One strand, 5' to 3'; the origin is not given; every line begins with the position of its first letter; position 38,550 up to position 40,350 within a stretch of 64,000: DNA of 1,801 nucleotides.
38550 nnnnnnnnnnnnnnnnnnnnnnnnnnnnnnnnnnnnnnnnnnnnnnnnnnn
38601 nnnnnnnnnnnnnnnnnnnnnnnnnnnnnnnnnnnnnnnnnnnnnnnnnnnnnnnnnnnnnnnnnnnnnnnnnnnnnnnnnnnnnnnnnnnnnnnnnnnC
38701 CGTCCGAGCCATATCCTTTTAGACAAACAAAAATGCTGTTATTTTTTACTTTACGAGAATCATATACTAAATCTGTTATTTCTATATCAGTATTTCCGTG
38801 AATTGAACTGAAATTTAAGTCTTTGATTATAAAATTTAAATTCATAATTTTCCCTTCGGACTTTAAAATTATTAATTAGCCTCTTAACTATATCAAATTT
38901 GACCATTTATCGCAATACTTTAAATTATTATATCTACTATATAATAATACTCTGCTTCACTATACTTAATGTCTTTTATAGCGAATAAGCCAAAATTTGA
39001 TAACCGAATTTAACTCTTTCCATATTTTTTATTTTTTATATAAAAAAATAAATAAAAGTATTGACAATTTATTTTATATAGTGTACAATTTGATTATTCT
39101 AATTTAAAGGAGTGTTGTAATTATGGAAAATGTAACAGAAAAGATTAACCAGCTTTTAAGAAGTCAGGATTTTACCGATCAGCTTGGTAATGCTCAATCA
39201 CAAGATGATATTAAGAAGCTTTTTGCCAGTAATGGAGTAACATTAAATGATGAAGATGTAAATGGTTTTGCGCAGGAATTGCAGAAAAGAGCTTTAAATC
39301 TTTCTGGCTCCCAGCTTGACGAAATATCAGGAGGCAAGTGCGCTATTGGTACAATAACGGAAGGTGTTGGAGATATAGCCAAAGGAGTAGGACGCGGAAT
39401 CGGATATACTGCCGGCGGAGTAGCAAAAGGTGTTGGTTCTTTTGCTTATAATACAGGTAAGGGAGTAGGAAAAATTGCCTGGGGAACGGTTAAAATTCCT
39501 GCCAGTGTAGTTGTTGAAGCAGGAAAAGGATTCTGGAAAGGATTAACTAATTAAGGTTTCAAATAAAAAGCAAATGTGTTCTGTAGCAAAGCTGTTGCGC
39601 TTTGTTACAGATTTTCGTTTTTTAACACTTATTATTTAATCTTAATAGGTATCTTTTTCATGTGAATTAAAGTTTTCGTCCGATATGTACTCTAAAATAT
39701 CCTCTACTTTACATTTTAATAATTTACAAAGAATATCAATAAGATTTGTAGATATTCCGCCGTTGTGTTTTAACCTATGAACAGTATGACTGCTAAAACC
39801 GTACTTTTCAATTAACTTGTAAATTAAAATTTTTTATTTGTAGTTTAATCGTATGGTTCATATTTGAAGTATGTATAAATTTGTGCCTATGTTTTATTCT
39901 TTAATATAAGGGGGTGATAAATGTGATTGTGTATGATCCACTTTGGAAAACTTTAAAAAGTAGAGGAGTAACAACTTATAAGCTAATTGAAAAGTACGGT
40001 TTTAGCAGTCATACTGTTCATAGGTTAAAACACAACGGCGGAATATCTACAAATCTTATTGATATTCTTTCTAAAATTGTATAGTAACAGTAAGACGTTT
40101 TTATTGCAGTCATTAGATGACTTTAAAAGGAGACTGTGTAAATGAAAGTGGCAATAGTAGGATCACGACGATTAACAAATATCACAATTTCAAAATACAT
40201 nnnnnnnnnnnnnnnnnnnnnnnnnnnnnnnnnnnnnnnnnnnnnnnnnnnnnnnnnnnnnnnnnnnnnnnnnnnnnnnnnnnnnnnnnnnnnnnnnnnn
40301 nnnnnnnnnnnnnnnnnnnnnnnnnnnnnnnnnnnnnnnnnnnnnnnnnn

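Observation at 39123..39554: Nif11-type long leader peptide with GG site and a KGVG-repeat core in a Firmicute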

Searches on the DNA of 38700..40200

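Call 82: search_rna_families(source=window, start=38700, end=40200, threshold=evalue, max_evalue=1)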
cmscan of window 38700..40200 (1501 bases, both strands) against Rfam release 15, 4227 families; matches with E-value up to 1: 1.
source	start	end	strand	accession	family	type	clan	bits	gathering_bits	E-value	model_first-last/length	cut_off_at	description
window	39551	39649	-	RF00335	snoZ13_snr52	Gene; snRNA; snoRNA; CD-box;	-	20.8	47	0.95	1-101/101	no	Small nucleolar RNA Z13/snr52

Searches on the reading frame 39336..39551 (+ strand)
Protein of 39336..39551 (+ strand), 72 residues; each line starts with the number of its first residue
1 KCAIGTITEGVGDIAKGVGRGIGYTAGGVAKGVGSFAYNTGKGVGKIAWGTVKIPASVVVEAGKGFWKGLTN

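Call 55: search_solved_structures(query=window:39336-39551:+, max_evalue=10)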
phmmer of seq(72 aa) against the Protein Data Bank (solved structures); distinct sequences matched with E-value up to 10: 3.
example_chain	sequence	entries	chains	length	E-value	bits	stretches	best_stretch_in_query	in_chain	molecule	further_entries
9kbq_A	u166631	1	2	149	0.38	14.4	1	34-63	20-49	Lysozyme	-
8app_A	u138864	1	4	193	0.76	13.4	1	31-64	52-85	Endolysin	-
9w07_C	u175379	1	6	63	1.4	12.6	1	7-51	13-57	Alpha-synuclein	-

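Call 56: search_protein_families(library=pfam, proteins=[window:39336-39551:+], max_evalue=10)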
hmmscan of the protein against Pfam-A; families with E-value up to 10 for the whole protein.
seq(72 aa): 2 families
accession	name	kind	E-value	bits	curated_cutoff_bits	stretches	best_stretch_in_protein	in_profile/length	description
PF08023.17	Antimicrobial_2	-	2.5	9.2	22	0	28-52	8-25/33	Frog antimicrobial peptide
PF05802.16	SctB2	-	5.7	7.8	26.5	1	6-53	53-97/162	SPI-2 type 3 secretion system translocon protein SctB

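Call 72: find_homologous_proteins(query=A5, max_evalue=0.001)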
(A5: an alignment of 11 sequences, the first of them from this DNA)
Query A5 (11 sequences) (72 aa, profile of the alignment): 14 proteins with E <= 0.001 among 5551 candidates.
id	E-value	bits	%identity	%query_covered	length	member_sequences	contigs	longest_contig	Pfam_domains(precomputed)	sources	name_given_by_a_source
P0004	2.7e-23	100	82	99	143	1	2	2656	-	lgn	-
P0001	3.5e-23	99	99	100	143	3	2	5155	-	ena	-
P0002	1.0e-22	98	89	100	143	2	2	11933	-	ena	-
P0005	1.3e-22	97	82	99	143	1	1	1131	-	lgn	-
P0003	1.8e-22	97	82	99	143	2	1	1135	-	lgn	-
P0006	5.3e-22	95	50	69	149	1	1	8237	-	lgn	-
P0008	1.2e-19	88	45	86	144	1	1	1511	-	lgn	-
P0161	1.4e-19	88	47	89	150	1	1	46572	-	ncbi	-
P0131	3.1e-18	83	38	71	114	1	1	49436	-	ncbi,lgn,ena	-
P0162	4.1e-15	73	46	85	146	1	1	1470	-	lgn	-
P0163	2.5e-14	71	52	29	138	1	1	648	-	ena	-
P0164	3.5e-14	70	52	46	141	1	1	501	-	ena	-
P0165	3.7e-14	70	45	92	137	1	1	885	-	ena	-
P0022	5.3e-11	60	35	92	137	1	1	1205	-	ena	-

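Call 73: find_encoding_contigs(protein=P0161, flank=10000, max_places=2)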
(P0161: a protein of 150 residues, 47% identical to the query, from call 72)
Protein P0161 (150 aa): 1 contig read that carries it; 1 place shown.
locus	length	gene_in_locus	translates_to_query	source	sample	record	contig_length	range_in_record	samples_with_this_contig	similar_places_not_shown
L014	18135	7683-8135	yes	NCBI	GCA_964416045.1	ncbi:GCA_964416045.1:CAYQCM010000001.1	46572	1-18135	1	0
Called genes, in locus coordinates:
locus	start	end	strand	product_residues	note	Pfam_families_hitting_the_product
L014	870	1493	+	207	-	PF00081:Sod_Fe_N, PF02777:Sod_Fe_C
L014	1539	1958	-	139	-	PF00011:HSP20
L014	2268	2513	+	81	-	-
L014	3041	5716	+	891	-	PF00690:Cation_ATPase_N, PF00122:E1-E2_ATPase, PF00702:Hydrolase, PF13246:Cation_ATPase, PF12710:HAD (weak), PF08282:Hydrolase_3 (weak), PF00689:Cation_ATPase_C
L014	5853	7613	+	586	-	PF17297:PEPCK_N, PF00821:PEPCK_GTP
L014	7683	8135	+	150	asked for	-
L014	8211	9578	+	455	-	PF01938:TRAM, PF21579:PabTrmU54_TRAM_dom (weak), PF05958:tRNA_U5-meth_tr, PF03602:Cons_hypoth95 (weak), PF05175:MTS (weak), PF09445:Methyltransf_15, PF13847:Methyltransf_31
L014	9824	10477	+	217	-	PF00857:Isochorismatase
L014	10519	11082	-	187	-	-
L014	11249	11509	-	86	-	-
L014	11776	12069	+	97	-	PF00381:PTS-HPr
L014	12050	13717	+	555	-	PF05524:PEP-utilisers_N, PF00391:PEP-utilizers, PF02896:PEP-utilizers_C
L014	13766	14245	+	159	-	PF00358:PTS_EIIA_1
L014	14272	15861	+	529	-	PF02378:PTS_EIIC, PF00367:PTS_EIIB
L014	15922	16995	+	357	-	PF01820:Dala_Dala_lig_N, PF07478:Dala_Dala_lig_C, PF02222:ATP-grasp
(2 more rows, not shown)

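Call 84: predict_structure(alignment_id=A5)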
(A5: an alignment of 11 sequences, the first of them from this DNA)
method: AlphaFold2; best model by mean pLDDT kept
length: 72 residues; sequences in the alignment: 11
mean_pLDDT: 54.6   pTM: 0.22
mean pLDDT of the five models: 54.6, 48.6, 46.3, 40.1, 37.7
residues with pLDDT >= 90: 0; 70-90: 0; 50-70: 64; < 50: 8
segments of 3 or more residues with pLDDT < 50: none
pLDDT, mean of each block of 10 residues (from residue 1): 52 57 53 55 52 55 59 53
secondary structure, 60 per line:
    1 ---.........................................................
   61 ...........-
elements in order: H4-71
